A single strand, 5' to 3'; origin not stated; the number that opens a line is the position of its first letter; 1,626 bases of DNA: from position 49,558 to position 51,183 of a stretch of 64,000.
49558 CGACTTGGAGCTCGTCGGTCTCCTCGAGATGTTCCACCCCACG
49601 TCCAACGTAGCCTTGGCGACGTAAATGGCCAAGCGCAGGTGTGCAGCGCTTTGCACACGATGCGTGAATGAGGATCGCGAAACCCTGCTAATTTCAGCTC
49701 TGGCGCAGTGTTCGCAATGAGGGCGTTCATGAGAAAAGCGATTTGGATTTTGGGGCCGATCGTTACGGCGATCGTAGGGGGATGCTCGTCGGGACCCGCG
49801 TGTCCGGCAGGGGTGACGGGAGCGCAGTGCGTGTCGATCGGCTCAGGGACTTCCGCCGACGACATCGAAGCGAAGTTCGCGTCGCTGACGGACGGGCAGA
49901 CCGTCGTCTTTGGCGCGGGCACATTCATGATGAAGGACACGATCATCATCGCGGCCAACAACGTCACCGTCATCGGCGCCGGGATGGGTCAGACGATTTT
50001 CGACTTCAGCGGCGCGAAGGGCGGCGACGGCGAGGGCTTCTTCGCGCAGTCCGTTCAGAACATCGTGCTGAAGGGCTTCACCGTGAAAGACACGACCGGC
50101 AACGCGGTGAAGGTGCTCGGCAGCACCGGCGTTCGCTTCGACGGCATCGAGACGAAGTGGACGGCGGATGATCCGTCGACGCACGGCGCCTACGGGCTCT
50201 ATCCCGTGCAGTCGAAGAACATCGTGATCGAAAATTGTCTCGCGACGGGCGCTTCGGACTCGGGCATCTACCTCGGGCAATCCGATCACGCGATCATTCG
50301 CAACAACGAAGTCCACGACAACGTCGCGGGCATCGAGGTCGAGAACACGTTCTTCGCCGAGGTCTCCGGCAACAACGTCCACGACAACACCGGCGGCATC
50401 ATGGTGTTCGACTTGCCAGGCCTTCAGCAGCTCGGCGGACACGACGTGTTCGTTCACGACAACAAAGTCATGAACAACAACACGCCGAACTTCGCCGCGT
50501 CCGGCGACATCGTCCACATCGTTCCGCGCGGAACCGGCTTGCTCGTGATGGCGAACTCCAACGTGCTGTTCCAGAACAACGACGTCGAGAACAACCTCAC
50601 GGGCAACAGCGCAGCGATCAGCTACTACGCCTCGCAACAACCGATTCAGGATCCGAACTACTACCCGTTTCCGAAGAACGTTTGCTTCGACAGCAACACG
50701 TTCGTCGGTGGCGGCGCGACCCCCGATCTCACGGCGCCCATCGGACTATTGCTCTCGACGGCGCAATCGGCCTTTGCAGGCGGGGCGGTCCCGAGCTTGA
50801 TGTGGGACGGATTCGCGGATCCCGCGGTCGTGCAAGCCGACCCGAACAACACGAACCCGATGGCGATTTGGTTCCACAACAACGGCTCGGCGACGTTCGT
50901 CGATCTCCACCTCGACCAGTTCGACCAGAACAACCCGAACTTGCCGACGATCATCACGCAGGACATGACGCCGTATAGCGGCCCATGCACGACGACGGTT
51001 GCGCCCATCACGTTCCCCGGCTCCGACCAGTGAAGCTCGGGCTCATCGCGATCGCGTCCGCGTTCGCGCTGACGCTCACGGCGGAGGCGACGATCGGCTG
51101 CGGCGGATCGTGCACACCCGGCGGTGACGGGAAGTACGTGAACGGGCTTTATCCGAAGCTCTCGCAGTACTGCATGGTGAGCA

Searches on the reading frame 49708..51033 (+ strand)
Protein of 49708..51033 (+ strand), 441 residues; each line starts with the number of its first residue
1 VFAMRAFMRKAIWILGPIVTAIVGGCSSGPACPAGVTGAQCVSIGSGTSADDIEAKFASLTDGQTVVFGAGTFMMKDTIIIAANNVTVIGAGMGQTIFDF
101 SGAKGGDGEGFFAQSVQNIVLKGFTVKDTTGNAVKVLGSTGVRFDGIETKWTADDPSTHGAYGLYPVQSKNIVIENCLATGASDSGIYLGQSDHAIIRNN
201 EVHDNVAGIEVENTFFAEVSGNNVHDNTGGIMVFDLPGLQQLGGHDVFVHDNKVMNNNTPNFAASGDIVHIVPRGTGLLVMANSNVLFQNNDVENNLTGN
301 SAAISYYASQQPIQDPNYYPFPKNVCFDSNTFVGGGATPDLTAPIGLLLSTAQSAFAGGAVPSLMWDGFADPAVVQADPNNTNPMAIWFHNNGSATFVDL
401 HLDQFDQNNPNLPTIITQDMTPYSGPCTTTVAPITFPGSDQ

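Call 47: search_protein_families(library=pfam, proteins=[window:49708-51033:+], max_evalue=0.001)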
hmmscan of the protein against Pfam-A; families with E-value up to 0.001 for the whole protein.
window:49708-51033:+ (441 aa): 3 families
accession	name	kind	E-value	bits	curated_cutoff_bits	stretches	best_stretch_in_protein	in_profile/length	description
PF13229.12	Beta_helix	-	5.1e-18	65.6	25.9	1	107-234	22-145/158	Right handed beta helix region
PF05048.19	NosD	-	1.3e-10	41.5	23.6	1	128-233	50-155/212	Periplasmic copper-binding protein (NosD)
PF12708.12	Pect-lyase_RHGA_epim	-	1.7e-08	35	27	1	57-231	28-212/213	Rhamnogalacturonase A/epimerase, pectate lyase-like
